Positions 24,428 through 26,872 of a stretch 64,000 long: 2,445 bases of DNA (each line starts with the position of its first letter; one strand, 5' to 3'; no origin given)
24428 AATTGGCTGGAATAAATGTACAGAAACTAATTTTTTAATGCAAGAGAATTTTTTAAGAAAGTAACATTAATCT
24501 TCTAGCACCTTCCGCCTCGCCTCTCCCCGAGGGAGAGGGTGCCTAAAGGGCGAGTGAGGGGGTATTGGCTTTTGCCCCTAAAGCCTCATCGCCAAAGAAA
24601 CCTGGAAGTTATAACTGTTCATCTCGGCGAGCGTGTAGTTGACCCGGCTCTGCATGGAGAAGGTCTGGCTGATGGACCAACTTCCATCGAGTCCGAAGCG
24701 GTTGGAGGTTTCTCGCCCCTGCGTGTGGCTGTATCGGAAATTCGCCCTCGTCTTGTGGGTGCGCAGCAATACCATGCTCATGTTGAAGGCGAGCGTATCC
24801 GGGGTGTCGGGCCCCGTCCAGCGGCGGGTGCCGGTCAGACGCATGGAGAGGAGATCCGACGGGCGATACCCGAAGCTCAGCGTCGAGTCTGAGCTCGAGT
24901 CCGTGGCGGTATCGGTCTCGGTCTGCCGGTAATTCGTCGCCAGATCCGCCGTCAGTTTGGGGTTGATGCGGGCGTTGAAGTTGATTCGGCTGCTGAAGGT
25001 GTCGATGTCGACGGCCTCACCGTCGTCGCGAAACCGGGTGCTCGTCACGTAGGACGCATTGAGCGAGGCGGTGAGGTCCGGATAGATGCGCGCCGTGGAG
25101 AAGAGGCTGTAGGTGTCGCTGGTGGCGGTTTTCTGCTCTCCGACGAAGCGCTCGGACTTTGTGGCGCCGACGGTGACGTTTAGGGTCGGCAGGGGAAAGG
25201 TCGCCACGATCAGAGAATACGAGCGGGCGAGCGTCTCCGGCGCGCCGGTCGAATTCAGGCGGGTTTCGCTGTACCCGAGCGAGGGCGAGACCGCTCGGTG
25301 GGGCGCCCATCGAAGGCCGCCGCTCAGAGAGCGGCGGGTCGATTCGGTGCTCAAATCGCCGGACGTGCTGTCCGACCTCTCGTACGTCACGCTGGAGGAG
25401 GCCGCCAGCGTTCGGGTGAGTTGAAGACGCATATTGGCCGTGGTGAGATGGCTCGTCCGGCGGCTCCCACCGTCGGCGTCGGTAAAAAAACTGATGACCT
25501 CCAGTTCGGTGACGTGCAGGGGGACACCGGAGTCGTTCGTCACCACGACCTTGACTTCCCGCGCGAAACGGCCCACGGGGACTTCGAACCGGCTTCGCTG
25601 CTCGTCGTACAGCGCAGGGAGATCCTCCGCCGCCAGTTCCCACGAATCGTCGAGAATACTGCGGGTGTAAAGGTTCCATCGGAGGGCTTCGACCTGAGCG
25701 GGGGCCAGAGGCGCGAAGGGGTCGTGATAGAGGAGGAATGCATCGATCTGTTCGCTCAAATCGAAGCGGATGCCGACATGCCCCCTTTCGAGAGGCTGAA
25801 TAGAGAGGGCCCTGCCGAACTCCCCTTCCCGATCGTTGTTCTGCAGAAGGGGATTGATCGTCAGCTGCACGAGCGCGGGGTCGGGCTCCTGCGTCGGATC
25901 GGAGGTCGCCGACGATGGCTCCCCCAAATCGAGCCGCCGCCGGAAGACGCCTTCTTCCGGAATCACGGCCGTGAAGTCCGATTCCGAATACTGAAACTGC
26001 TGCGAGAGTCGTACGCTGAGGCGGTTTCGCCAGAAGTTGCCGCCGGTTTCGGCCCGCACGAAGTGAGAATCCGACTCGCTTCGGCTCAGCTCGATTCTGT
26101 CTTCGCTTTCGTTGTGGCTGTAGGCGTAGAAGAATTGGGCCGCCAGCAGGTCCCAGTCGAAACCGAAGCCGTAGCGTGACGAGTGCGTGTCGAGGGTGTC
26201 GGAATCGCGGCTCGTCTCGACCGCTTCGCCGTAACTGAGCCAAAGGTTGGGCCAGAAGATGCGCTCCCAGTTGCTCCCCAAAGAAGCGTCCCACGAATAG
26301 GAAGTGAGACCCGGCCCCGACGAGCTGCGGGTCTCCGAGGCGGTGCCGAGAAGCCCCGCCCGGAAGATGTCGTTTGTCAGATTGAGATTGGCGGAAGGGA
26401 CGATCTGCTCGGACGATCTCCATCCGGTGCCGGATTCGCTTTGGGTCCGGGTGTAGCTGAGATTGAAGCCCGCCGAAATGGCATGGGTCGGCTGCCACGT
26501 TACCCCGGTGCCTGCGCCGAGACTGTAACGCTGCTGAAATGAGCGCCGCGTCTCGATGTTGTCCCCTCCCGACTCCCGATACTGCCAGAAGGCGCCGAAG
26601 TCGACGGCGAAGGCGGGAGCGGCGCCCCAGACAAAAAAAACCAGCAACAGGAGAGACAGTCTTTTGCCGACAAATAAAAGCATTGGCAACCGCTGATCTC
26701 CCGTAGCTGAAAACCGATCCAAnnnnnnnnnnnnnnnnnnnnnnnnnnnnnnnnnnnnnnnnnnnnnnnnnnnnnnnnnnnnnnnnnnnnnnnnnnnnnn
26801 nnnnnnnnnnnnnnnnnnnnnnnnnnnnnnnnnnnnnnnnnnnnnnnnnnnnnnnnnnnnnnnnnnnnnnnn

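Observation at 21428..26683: Three proteins with one LpoB/DUF799/PelC-like fold signature plus a large OM barrel: a candidate outer-membrane export or assembly module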

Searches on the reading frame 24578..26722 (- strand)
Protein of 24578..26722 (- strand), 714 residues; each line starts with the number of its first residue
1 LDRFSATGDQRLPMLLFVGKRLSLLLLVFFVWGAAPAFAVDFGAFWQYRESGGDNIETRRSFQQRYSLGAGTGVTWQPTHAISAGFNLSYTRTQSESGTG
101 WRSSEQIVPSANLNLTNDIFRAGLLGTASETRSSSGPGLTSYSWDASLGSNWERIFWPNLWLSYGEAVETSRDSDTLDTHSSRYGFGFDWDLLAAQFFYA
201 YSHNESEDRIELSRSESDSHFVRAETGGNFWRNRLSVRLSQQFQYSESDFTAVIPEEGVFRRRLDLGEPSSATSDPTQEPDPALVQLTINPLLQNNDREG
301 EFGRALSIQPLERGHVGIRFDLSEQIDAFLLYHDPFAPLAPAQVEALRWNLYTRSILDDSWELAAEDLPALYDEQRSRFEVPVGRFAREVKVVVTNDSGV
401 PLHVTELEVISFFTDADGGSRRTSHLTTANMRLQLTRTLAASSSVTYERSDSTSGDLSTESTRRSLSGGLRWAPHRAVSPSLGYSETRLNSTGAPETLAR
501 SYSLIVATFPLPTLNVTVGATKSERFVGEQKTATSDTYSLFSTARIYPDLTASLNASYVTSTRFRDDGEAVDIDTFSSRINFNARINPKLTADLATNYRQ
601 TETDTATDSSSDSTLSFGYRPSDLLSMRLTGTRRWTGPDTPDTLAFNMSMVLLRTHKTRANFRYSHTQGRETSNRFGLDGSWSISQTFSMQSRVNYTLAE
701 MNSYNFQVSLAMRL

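Call 3: search_protein_families(library=pfam, proteins=[window:24578-26722:-], max_evalue=0.1)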
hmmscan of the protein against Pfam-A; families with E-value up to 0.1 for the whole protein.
window:24578-26722:- (714 aa): 0 families

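Call 14: search_protein_families(library=ncbifam, proteins=[window:24578-26722:-], max_evalue=0.1)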
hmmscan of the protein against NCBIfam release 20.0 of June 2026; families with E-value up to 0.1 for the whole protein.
window:24578-26722:- (714 aa): 0 families

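Call 25: find_homologous_proteins(query=window:24578-26722:-)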
Query window:24578-26722:- (714 aa): 10 proteins with E <= 0.001 among 8000 candidates.
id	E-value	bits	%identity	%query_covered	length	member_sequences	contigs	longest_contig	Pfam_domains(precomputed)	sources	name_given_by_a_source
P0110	0.0e+0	1565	100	98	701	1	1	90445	-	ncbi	-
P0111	9.9e-233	792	54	99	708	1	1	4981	-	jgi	jgi:hypothetical protein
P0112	1.3e-216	739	52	98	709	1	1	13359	-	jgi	jgi:hypothetical protein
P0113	1.5e-202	693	50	95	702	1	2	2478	-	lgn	-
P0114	3.1e-199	682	49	99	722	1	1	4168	-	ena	-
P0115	3.5e-169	582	44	100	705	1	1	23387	-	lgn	-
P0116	4.2e-166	572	45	96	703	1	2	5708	-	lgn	-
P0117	7.0e-158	545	40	95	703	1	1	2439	-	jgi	-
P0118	3.8e-142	493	42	96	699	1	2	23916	-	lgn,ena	-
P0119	1.0e-139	485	43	95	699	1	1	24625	-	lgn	-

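Call 52: predict_structure(alignment_id=A4)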
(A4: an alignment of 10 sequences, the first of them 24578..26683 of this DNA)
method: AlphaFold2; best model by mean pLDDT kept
length: 701 residues; sequences in the alignment: 10
mean_pLDDT: 80.9   pTM: 0.58
mean pLDDT of the five models: 80.9, 76.9, 76.8, 69.8, 56.9
residues with pLDDT >= 90: 160; 70-90: 412; 50-70: 115; < 50: 14
segments of 3 or more residues with pLDDT < 50: 1-4, 19-23
pLDDT, mean of each block of 10 residues (from residue 1): 49 56 63 89 83 73 64 81 70 84 80 85 69 85 82 81 75 87 89 80 90 69 85 72 56 82 83 84 58 86 82 84 82 89 73 86 86 82 89 80 68 90 86 91 80 92 84 91 90 74 88 89 92 83 93 83 92 85 89 83 84 84 66 79 76 77 88 84 86 89 74
secondary structure, 60 per line:
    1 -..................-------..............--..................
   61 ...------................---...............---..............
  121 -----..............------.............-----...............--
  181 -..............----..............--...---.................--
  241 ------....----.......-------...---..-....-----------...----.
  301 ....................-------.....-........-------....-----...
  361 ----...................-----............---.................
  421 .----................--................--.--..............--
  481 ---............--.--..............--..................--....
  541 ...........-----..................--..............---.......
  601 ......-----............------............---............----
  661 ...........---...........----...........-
elements in order (helices of 4 or more, strands of 3 or more residues): H2-19 E27-40 E43-63 E70-85 E89-103 E107-120 E126-139 E146-158 E164-178 E182-195 E200-213 E222-238 E247-250 E255-261 H278-281 E293-295 E300-320 H328-332 E334-341 E349-352 E358-360 E365-383 E389-400 E404-421 E426-441 E444-459 E465-478 E484-495 E501-514 E517-534 E537-551 E557-574 E577-590 E594-606 E612-623 E630-641 E645-656 E661-671 E675-685 E690-700

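Call 56: fold_search(model_id=the predicted structure, library=pdb)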
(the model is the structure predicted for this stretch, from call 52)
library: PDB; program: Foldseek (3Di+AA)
matches with E <= 10: 893; with E <= 0.001: 220
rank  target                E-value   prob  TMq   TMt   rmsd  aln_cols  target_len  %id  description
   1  6h7v_A                3.5e-09  1.00  0.31  0.32  18.5       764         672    8  Crystal structure of BauA, the Ferric preacinetobactin receptor from Acinetobacter baumannii (released 2018-10-10)
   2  5fok_B                6.1e-09  1.00  0.26  0.27  19.3       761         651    9  Crystal structure of the siderophore receptor PiuA from Pseudomonas aeruginosa (released 2016-05-11)
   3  5fp1                  9.0e-09  1.00  0.27  0.27  19.8       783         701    7  Crystal structure of the siderophore receptor PiuA from Acinetobacter baumannii (released 2016-05-11)
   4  6h7f_A                1.1e-08  1.00  0.32  0.33  17.8       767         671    7  Crystal structure of BauA, the Ferric preacinetobactin receptor from Acinetobacter baumannii in complex with Fe3+-Prea (released 2018-10-10)
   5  6h7v_B                2.3e-08  1.00  0.31  0.32  18.4       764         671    7  Crystal structure of BauA, the Ferric preacinetobactin receptor from Acinetobacter baumannii (released 2018-10-10)
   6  6e4v                  2.5e-08  1.00  0.30  0.31  18.4       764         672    8  The Crystal Structure of FhuE from E. coli in complex with its substrate Coprogen (released 2019-04-10)
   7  1xkw                  3.2e-08  1.00  0.28  0.29  17.9       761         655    9  Pyochelin outer membrane receptor FptA from Pseudomonas aeruginosa (released 2005-10-04)
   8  5nec_B                3.7e-08  1.00  0.29  0.31  18.3       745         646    8  Crystal structure of the siderophore receptor PiuD from Pseudomonas aeruginosa (released 2018-02-07)
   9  5nec_A                4.2e-08  1.00  0.31  0.33  16.7       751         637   10  Crystal structure of the siderophore receptor PiuD from Pseudomonas aeruginosa (released 2018-02-07)
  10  9c4o                  5.1e-08  1.00  0.29  0.30  14.1       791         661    8  Cryo-EM structure of PqqU with ligand PQQ (released 2024-06-19)
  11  1by5_A                5.6e-08  1.00  0.28  0.28  17.4       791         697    8  FHUA FROM E. COLI, WITH ITS LIGAND FERRICHROME (released 1999-01-13)
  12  6r1f                  6.5e-08  1.00  0.29  0.29  14.0       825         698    8  Crystal structure of the ferric enterobactin receptor mutant R480A from Pseudomonas aeruginosa (PfeA) in complex with en (released 2019-04-10)
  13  5fr8_A                6.5e-08  1.00  0.29  0.29  19.0       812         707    8  Crystal structure of the siderophore receptor PirA from Acinetobacter baumannii (released 2016-05-11)
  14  5fok_A                6.5e-08  1.00  0.26  0.27  18.9       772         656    8  Crystal structure of the siderophore receptor PiuA from Pseudomonas aeruginosa (released 2016-05-11)
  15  6v81                  7.1e-08  1.00  0.29  0.31  16.3       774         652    8  The crystal structure of the outer-membrane transporter YncD (released 2020-05-06)
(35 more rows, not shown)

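Call 78: search_solved_structures(query=A4, max_evalue=1)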
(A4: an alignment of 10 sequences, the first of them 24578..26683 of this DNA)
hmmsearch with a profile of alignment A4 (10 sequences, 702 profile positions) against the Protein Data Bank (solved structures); distinct sequences matched with E-value up to 1: 1.
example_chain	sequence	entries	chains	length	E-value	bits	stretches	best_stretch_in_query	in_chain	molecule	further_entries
4d77_A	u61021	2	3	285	0.51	11.4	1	626-684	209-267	GLIOMEDIN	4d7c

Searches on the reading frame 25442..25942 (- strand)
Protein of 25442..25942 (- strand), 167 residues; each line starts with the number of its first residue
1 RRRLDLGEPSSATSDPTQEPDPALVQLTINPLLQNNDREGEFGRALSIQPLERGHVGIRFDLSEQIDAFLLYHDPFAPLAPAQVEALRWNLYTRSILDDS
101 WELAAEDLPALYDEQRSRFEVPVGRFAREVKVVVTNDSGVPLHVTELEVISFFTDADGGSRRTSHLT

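Call 50: search_protein_families(library=pfam, proteins=[window:25442-25942:-], max_evalue=10)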
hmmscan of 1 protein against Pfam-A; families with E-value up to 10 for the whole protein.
seq(167 aa): 0 families
